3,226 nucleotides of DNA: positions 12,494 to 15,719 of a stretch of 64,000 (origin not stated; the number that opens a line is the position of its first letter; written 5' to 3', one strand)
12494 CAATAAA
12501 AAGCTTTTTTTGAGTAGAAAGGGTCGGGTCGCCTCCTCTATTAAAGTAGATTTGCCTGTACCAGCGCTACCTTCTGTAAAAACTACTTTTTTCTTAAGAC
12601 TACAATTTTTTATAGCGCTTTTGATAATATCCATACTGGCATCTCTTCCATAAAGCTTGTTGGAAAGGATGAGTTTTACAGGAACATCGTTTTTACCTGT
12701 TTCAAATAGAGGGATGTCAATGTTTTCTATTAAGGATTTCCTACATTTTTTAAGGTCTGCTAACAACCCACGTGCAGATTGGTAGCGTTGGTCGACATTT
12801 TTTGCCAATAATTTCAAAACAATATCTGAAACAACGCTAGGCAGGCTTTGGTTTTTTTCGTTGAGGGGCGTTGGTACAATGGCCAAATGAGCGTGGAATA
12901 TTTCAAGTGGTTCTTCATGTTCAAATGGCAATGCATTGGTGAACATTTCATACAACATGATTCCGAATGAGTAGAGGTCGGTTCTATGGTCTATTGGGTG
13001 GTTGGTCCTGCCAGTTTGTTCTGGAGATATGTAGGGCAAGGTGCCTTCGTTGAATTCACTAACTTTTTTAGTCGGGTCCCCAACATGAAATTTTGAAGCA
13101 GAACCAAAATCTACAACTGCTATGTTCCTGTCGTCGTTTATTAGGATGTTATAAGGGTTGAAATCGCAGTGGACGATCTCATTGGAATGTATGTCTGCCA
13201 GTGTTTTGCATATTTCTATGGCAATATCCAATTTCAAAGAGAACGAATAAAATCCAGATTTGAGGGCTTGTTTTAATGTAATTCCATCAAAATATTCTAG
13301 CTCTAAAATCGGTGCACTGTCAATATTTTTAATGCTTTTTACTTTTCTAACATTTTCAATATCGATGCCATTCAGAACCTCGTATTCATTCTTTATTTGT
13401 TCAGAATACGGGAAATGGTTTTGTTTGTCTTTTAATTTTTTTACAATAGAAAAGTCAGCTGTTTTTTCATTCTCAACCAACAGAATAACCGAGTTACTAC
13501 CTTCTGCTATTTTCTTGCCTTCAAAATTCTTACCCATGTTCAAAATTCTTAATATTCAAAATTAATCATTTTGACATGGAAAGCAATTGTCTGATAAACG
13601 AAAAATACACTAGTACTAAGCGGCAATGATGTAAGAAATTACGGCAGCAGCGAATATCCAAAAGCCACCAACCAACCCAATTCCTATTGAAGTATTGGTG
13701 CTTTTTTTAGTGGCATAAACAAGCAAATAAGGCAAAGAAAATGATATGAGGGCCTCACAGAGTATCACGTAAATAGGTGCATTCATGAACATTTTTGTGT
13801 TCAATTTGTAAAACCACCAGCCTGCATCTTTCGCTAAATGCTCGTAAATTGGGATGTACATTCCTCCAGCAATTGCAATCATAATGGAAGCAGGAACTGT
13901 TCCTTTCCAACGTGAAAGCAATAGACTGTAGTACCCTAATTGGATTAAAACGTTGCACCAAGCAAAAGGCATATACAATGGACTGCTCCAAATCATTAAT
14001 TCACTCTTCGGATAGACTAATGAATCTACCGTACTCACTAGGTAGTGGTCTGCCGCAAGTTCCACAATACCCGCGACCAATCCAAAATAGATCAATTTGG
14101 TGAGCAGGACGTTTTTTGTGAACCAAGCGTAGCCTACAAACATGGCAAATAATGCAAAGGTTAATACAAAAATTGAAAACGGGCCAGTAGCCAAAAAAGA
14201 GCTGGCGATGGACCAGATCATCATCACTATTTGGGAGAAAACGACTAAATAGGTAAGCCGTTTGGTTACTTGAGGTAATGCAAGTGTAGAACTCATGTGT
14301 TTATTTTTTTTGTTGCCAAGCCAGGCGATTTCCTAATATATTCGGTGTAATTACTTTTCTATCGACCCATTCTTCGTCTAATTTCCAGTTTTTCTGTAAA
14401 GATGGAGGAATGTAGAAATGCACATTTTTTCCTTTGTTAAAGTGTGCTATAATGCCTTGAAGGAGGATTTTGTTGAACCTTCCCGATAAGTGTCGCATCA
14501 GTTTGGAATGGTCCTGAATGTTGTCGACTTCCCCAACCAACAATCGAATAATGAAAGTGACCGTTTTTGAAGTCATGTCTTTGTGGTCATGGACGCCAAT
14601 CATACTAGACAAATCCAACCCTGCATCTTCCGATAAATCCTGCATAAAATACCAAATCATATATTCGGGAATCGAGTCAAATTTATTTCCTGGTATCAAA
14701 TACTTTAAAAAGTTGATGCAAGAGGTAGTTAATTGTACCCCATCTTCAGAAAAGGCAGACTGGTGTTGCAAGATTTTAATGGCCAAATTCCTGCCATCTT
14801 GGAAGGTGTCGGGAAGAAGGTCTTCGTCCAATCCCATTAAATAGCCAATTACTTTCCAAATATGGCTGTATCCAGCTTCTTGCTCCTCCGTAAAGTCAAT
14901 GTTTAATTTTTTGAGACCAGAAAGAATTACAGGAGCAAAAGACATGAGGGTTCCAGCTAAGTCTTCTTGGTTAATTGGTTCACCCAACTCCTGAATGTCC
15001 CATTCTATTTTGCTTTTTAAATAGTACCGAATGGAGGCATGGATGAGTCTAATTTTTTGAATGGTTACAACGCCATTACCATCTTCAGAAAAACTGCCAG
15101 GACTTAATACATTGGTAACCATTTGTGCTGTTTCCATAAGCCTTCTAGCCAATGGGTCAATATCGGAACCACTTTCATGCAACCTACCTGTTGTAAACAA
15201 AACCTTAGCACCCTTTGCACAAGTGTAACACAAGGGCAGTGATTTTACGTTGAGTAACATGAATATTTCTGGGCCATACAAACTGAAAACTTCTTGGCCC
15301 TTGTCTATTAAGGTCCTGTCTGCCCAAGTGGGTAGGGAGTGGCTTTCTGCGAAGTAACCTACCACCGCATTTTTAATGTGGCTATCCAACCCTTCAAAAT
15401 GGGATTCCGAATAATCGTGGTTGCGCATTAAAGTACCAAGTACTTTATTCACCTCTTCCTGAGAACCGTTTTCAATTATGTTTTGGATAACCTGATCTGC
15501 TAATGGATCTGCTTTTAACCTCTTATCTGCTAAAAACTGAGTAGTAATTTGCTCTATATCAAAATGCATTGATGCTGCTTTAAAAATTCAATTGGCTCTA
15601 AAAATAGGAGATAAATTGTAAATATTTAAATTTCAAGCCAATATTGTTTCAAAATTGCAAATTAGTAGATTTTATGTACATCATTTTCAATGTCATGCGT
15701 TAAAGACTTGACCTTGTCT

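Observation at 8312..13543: The 1743-aa hybrid multi-kinase (STK-like, NTPase, TPR, GAF, histidine kinase) has an atypical catalytic loop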

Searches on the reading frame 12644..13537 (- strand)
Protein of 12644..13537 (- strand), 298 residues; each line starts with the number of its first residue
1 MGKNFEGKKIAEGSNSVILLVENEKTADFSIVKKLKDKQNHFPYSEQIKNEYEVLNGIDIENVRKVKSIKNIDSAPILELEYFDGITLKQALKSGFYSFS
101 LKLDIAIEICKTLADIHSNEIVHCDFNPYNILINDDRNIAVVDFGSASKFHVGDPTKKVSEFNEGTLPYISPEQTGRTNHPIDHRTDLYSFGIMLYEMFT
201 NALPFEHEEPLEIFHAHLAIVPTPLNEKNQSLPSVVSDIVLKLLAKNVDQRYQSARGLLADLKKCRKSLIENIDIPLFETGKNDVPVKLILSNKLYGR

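Call 10: search_solved_structures(query=window:12644-13537:-, max_evalue=0.00001, show_alignments=3)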
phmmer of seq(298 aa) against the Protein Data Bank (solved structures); distinct sequences matched with E-value up to 0.00001: 1506 (the best 60 are shown).
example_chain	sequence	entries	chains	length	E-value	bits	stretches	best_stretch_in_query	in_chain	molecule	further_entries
3f69_A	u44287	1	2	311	1.5e-29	106.5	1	75-265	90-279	Serine/threonine-protein kinase pknB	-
6b2p_A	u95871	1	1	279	6.8e-29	104.3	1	75-264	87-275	Serine/threonine-protein kinase PknB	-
5u94_A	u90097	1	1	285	6.9e-29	104.3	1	75-264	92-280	Serine/threonine-protein kinase PknB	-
6i2p_A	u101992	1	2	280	6.9e-29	104.3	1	75-264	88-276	Serine/threonine-protein kinase PknB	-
1mru_A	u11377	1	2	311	7.3e-29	104.2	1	75-265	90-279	Probable serine/threonine-protein kinase pknB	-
3ori_A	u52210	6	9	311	7.3e-29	104.2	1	75-265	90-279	Serine/threonine protein kinase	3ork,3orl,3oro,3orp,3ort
3orm_A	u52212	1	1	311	7.3e-29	104.2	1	75-265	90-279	Serine/threonine protein kinase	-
1o6y_A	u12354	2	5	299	8.3e-29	104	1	75-264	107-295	SERINE/THREONINE-PROTEIN KINASE PKNB | Probable serine/threonine-protein kinase pknB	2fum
3f61_A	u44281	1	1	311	3.6e-28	101.9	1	75-265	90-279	Serine/threonine-protein kinase pknB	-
9ru3_A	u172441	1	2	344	1.3e-22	83.7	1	47-269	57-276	Serine/threonine-protein kinase StkP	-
4eqm_A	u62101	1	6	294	1.5e-22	83.5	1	51-265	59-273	Protein kinase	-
9ymt_A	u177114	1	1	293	1.5e-22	83.5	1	51-265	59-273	Serine/Threonine Kinase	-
9ruj_A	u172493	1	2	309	1.7e-22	83.3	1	47-264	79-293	Serine/threonine-protein kinase StkP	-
9ruk_A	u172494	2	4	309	2.1e-22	83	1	47-264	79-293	Serine/threonine-protein kinase StkP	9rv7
4ct1_A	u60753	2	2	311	9.7e-16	61.1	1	7-214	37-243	3-PHOSPHOINOSITIDE-DEPENDENT PROTEIN KINASE 1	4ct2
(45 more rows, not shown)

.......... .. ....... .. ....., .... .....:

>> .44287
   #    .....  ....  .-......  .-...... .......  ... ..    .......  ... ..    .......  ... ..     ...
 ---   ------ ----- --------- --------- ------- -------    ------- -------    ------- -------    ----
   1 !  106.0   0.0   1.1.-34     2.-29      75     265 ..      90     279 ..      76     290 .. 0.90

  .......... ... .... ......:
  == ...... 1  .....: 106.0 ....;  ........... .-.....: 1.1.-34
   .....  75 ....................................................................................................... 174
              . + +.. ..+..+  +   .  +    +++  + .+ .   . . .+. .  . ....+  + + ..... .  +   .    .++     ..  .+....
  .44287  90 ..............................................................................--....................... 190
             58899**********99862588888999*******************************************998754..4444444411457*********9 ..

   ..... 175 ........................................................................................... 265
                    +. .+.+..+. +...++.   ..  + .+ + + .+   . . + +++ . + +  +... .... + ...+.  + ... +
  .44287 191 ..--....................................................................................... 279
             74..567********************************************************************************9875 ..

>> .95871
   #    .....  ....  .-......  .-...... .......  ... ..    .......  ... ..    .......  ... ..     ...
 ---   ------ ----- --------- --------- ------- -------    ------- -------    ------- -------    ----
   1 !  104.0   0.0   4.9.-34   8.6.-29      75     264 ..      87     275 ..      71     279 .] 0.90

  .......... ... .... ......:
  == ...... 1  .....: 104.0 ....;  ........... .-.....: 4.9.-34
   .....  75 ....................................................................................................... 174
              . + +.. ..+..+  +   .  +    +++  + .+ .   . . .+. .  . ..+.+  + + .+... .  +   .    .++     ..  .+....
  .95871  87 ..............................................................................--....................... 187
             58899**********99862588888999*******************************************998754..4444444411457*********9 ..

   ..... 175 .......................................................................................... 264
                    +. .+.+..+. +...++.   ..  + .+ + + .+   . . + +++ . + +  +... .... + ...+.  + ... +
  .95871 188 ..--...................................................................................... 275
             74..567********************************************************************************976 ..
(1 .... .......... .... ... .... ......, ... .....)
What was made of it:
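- The N-lobe is too divergent to align with PknB by phmmer before residue 75 (call 10).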

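Call 29: search_protein_representatives(protein=window:12644-13537:-)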
Query: 298 residues. Proteins with E-value up to 0.001 (for the whole library): 735220; up to 1e-10: 298842; up to 1e-30: 5959. The best 150 are listed.
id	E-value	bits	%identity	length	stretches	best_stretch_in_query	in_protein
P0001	1.2e-192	654.9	100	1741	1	1-298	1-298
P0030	2.3e-75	270.0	47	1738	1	9-298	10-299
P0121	5.1e-74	265.5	27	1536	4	11-267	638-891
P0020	8.2e-74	264.9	45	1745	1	6-298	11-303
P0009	1.9e-72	260.4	45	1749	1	7-298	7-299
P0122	2.1e-71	257.0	28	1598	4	109-275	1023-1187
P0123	1.4e-70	254.2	44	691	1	9-298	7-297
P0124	9.1e-70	251.6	37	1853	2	31-298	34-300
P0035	3.5e-69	249.7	45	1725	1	7-298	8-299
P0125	8.2e-67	241.9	30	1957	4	42-264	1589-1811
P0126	1.4e-65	237.8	45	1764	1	7-298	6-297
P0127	5.4e-65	235.9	29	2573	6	77-265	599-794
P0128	1.2e-64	234.8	42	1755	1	7-298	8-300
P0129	6.9e-64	232.3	33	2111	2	46-298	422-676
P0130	3.4e-62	226.8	42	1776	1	4-298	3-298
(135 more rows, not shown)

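Call 57: predict_structure(alignment_id=A2)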
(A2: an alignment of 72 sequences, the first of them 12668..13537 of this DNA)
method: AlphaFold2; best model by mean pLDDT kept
length: 290 residues; sequences in the alignment: 72
mean_pLDDT: 91.5   pTM: 0.91
mean pLDDT of the five models: 91.5, 91.0, 90.8, 90.1, 85.8
residues with pLDDT >= 90: 227; 70-90: 41; 50-70: 21; < 50: 1
segments of 3 or more residues with pLDDT < 50: none
pLDDT, mean of each block of 10 residues (from residue 1): 75 91 90 86 87 96 97 93 96 94 98 97 97 97 92 58 82 90 95 98 96 96 97 97 96 97 97 94 77
secondary structure, 60 per line:
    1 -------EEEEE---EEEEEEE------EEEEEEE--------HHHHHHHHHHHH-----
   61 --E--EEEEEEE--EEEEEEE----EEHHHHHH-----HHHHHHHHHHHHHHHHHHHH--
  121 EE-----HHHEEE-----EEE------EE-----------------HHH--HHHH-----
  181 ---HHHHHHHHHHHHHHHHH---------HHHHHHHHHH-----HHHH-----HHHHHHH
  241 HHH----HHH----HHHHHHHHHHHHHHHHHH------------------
elements in order: E8-12 E16-22 E29-35 H44-55 E66-72 E75-81 H88-93 H99-118 E131-133 E139-141 H172-175 H184-200 H210-219 H225-228 H234-243 H255-272

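Call 60: fold_search(model_id=the predicted structure, library=pdb)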
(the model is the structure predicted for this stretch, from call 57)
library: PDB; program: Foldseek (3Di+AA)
matches with E <= 10: 2000; with E <= 0.001: 2000
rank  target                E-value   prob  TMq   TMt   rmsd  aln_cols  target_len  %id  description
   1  1o6y                  3.0e-19  1.00  0.78  0.86   2.1       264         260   26  Catalytic domain of PknB kinase from Mycobacterium tuberculosis (released 2003-01-30)
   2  6b2p                  4.4e-19  1.00  0.77  0.87   2.1       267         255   26  Dual Inhibition of the Essential Protein Kinases A and B in Mycobacterium tuberculosis (released 2018-02-14)
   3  3ori_A                4.9e-19  1.00  0.77  0.84   3.5       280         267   26  Mycobacterium tuberculosis PknB kinase domain L33D mutant (crystal form 1) (released 2010-12-15)
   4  5u94                  5.8e-19  1.00  0.79  0.87   2.3       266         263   27  Crystal structure of the Mycobacterium tuberculosis PASTA kinase PknB in complex with the potential theraputic kinase in (released 2017-12-20)
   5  3oro                  9.5e-19  1.00  0.76  0.81   4.4       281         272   26  Mycobacterium tuberculosis PknB kinase domain L33D mutant (crystal form 4) (released 2010-12-15)
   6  3f69_A                2.0e-18  1.00  0.75  0.81   3.8       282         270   26  Crystal structure of the Mycobacterium tuberculosis PknB mutant kinase domain in complex with KT5720 (released 2008-12-02)
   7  3orm                  2.3e-18  1.00  0.78  0.85   3.4       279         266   25  Mycobacterium tuberculosis PknB kinase domain D76A mutant (released 2010-12-15)
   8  6i2p_A                3.9e-18  1.00  0.74  0.79   3.9       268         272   27  Crystal structure of the Mycobacterium tuberculosis PknB kinase domain (L33E mutant) in complex with its substrate Gar (released 2019-05-22)
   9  2fum_B                5.7e-18  1.00  0.79  0.87   2.8       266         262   27  Catalytic domain of protein kinase PknB from Mycobacterium tuberculosis in complex with mitoxantrone (released 2006-08-01)
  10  1mru_B                5.7e-18  1.00  0.80  0.85   2.7       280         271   25  Intracellular Ser/Thr protein kinase domain of Mycobacterium tuberculosis PknB. (released 2003-02-11)
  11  2fum_D                5.7e-18  1.00  0.76  0.85   3.0       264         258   26  Catalytic domain of protein kinase PknB from Mycobacterium tuberculosis in complex with mitoxantrone (released 2006-08-01)
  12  4eqm_D                5.7e-18  1.00  0.75  0.81   3.9       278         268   24  Structural analysis of Staphylococcus aureus serine/threonine kinase PknB (released 2012-06-27)
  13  2fum_A                6.1e-18  1.00  0.77  0.85   3.9       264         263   27  Catalytic domain of protein kinase PknB from Mycobacterium tuberculosis in complex with mitoxantrone (released 2006-08-01)
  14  3ort                  6.1e-18  1.00  0.74  0.78   3.7       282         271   26  Mycobacterium tuberculosis PknB kinase domain L33D mutant (crystal form 6) (released 2010-12-15)
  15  3orp                  8.9e-18  1.00  0.73  0.77   3.8       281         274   27  Mycobacterium tuberculosis PknB kinase domain L33D mutant (crystal form 5) (released 2010-12-15)
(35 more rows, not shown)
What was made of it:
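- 12779..13519 (-): Hanks-type protein kinase domain, residues 9-255. AF2 model pLDDT 91.5; best PDB match PknB, TM 0.78/0.86, rmsd 2.1 Å (calls 57, 60).
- On Dual protein kinase / HstK-cbSTKIII / "trifunctional STK-ATPase-sensor HK": PknB-like model (calls 57, 60).
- Closest known: PknB-type bacterial Ser/Thr kinases. Same: Fold: TM 0.78-0.87, 26% identity (call 60).
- The kinase model is confident and PknB-like (calls 57, 60).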

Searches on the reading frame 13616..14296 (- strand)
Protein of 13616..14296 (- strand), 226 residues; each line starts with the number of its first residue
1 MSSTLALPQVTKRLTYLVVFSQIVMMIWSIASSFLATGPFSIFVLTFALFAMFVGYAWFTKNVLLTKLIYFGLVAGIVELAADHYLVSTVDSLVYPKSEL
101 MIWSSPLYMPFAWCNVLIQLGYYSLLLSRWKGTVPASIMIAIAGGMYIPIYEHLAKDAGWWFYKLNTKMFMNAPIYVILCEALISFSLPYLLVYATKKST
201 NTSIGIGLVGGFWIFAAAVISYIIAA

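Call 6: search_protein_families(library=pfam, proteins=[window:13616-14296:-], max_evalue=0.001)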
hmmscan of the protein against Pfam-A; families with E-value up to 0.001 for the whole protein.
window:13616-14296:- (226 aa): 1 family
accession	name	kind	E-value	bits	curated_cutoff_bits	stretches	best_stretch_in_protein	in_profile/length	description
PF22497.1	DUF6989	-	1e-44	152.3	27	1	80-224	1-145/146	Domain of unknown function (DUF6989)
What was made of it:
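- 13616..14296 (-): DUF6989 multi-pass membrane protein (226 aa), the gene immediately upstream on the same strand, separated by a 72-nt gap. Pfam E 1e-44 (call 6).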

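Call 38: find_related_loci(query=A1, collection=genome_contigs, flank=10000)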
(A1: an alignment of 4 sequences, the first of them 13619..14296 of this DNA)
Query A1 (226 aa) in genome_contigs; peptide patterns used: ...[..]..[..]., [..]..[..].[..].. (x = any residue, [..] = any of these).
78 stretches matched a pattern; 48 encode a relative of the query (tblastn E <= 1e-3); 48 distinct loci.
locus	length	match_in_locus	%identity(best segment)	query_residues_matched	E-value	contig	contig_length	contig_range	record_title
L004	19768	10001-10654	59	8-225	9e-85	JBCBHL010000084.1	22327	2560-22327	MAG: Bacteroidota bacterium isolate J06616_8 NODE_84_length_22327_cov_6.654022, whole genome shotgun sequence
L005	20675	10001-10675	52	1-225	9e-78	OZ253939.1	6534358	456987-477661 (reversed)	MAG: Cyclobacteriaceae bacterium isolate eee96a46-ca30-49ea-ac7f-a37d19bfbf08 genome assembly, chromosome: 1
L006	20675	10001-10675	54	2-226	4e-77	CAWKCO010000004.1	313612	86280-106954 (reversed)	MAG: uncultured Cytophagales bacterium isolate MFD03250.bin.1.165 genome assembly, contig: contig_16031, whole genome sh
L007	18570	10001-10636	56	11-222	2e-76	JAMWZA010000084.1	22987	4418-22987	MAG: Marinoscillum sp. isolate MSM7 MSM7_84, whole genome shotgun sequence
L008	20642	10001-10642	53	9-222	1e-75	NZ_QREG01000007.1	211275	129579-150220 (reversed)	Marinoscillum furvescens DSM 4134 Ga0215637_107, whole genome shotgun sequence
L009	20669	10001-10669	52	3-225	2e-75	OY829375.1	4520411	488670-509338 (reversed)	MAG: Ekhidna sp. isolate 7368ff1e-2d32-42b0-92be-6699bdb098de genome assembly, chromosome: 1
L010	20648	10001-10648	55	11-226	3e-75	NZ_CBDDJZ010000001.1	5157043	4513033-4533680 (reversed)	MAG: Marinoscillum sp. isolate f5e48981-4bc1-4efa-9df2-876707600a5c contig_1, whole genome shotgun sequence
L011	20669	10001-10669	52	3-225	9e-75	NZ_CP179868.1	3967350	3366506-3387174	Ekhidna sp. To15 chromosome, complete genome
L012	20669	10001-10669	50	3-225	5e-74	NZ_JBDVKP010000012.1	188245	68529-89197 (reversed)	MAG: Ekhidna sp. isolate LC.10.F.D3_173_25 LC_10_F_D3_173_25_000000000012, whole genome shotgun sequence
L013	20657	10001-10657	52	7-225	4e-74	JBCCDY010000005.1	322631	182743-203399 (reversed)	MAG: Bacteroidota bacterium isolate P01_A01_bin.95 k141_876640_length_322631_cov_54.5698, whole genome shotgun sequence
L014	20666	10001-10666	52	4-225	5e-74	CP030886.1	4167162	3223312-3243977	MAG: Cytophagaceae bacterium isolate ECT2AJA-110-C chromosome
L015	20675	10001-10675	52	1-225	2e-74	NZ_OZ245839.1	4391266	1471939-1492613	MAG: Ekhidna sp. isolate e9068e2d-2860-4aa3-9f79-688275cc601e chromosome 1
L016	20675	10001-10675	54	1-225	8e-74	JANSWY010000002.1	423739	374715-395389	MAG: bacterium isolate bin.11 k141_956950_length_423739_cov_13.0000, whole genome shotgun sequence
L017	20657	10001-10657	51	7-225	2e-73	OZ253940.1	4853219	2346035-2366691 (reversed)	MAG: Ekhidna sp. isolate c52fc824-8bba-4eb9-a90f-18e0d147ea12 genome assembly, chromosome: 1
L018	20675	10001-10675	53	1-225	3e-73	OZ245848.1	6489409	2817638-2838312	MAG: Cyclobacteriaceae bacterium isolate 4f14cf30-a4a4-4afd-b09a-0799c42c363f genome assembly, chromosome: 1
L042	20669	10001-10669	51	3-225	2e-64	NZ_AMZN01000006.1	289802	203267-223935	Fulvivirga imtechensis AK7 contig6, whole genome shotgun sequence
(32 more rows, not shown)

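Call 42: search_protein_families(library=pfam, proteins=[L011:10701-12023:+, L042:10789-12171:+, L011:12026-12637:-, L011:7775-8149:+, L011:8223-8606:+, L011:5833-7773:+, L011:12753-13469:+], max_evalue=0.001)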
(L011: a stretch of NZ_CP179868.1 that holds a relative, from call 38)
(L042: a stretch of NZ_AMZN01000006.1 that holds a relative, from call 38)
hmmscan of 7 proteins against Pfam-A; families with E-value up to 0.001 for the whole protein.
L011:10701-12023:+ (440 aa): 3 families
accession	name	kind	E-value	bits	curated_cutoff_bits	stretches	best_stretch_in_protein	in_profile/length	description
PF02518.31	HATPase_c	-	3.7e-25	88.9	26.4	1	332-439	4-109/111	Histidine kinase-, DNA gyrase B-, and HSP90-like ATPase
PF00512.31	HisKA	-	2.1e-12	47.4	26.9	1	223-285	4-66/66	His Kinase A (phospho-acceptor) domain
PF13581.12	HATPase_c_2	-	1.1e-05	25.9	27.4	1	335-417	33-112/127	Histidine kinase-like ATPase domain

L042:10789-12171:+ (460 aa): 3 families
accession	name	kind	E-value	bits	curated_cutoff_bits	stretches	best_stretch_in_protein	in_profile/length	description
PF02518.31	HATPase_c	-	4.5e-26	91.9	26.4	1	344-453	2-109/111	Histidine kinase-, DNA gyrase B-, and HSP90-like ATPase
PF00512.31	HisKA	-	2.6e-07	31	26.9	1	235-291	4-60/66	His Kinase A (phospho-acceptor) domain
PF13581.12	HATPase_c_2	-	3.2e-05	24.4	27.4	1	350-431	34-112/127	Histidine kinase-like ATPase domain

L011:12026-12637:- (203 aa): 0 families

L011:7775-8149:+ (124 aa): 1 family
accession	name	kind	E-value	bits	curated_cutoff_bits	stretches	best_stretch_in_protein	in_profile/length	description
PF00072.30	Response_reg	-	1.9e-15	57.4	30.2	1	11-118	4-109/111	Response regulator receiver domain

L011:8223-8606:+ (127 aa): 1 family
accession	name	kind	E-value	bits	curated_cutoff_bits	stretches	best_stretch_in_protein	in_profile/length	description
PF00072.30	Response_reg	-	5.6e-15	55.9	30.2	1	13-124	1-110/111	Response regulator receiver domain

L011:5833-7773:+ (646 aa): 4 families
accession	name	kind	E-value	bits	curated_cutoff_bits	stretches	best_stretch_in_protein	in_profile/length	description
PF02518.31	HATPase_c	-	1e-26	94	26.4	1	539-645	5-110/111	Histidine kinase-, DNA gyrase B-, and HSP90-like ATPase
PF13689.11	DUF4154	-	9e-15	55.5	24.9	1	41-169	8-137/143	YfiR/HmsC-like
PF13589.12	HATPase_c_3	-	5.9e-07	30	25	1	541-596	4-55/137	Histidine kinase-, DNA gyrase B-, and HSP90-like ATPase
PF00512.31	HisKA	-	0.00029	21.3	26.9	0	392-450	2-45/66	His Kinase A (phospho-acceptor) domain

L011:12753-13469:+ (238 aa): 0 families

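Call 50: search_protein_families(library=pfam, proteins=[window:13619-14296:-], max_evalue=1)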
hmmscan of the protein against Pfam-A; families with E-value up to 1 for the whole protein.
window:13619-14296:- (226 aa): 1 family
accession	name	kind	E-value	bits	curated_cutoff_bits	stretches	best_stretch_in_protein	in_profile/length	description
PF22497.1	DUF6989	-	1e-44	152.3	27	1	80-224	1-145/146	Domain of unknown function (DUF6989)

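Call 82: search_protein_families(library=padloc, proteins=[window:13619-14296:-], max_evalue=0.001)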
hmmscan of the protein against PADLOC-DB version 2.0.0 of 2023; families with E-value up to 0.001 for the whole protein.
window:13619-14296:- (226 aa): 0 families

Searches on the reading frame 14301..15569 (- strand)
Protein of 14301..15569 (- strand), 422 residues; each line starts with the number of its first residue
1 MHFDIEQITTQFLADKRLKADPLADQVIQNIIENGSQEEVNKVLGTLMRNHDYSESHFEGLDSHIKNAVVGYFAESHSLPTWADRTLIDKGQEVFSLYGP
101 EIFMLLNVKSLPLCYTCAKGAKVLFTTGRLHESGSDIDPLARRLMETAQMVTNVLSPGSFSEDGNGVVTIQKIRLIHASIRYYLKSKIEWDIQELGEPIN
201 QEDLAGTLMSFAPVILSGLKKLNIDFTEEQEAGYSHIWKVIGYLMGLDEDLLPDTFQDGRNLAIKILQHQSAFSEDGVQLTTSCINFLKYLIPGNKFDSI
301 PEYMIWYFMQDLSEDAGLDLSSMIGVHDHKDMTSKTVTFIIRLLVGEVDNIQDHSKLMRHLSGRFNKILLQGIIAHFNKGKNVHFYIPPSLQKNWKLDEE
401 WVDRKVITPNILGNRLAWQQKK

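Call 6: search_protein_families(library=pfam, proteins=[window:14301-15569:-], max_evalue=0.001)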
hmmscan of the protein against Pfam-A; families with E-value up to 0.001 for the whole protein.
window:14301-15569:- (422 aa): 1 family
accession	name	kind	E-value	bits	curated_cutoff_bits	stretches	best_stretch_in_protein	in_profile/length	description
PF09995.15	MPAB_Lcp_cat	-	1.7e-12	48.3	23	1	127-276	29-166/231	ER-bound oxygenase mpaB/B'/Rubber oxygenase, catalytic domain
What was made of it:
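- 14301..15569 (-): MpaB/Lcp-family oxygenase-like protein (422 aa), first gene of the conserved operon, 4 nt before DUF6989. Pfam MPAB_Lcp_cat E 2e-12 (call 6).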

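Call 50: search_protein_families(library=pfam, proteins=[window:14304-15569:-], max_evalue=1)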
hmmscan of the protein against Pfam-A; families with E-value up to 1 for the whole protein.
window:14304-15569:- (422 aa): 2 families
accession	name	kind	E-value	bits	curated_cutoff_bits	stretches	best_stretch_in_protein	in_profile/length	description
PF09995.15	MPAB_Lcp_cat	-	1.7e-12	48.3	23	1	127-276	29-166/231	ER-bound oxygenase mpaB/B'/Rubber oxygenase, catalytic domain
PF03342.19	Rhabdo_M1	-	0.099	12.6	27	1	17-69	51-101/220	Rhabdovirus M1 matrix protein (M1 polymerase-associated protein)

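Call 82: search_protein_families(library=padloc, proteins=[window:14304-15569:-], max_evalue=0.001)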
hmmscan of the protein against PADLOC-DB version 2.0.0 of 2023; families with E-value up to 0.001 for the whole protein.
window:14304-15569:- (422 aa): 0 families
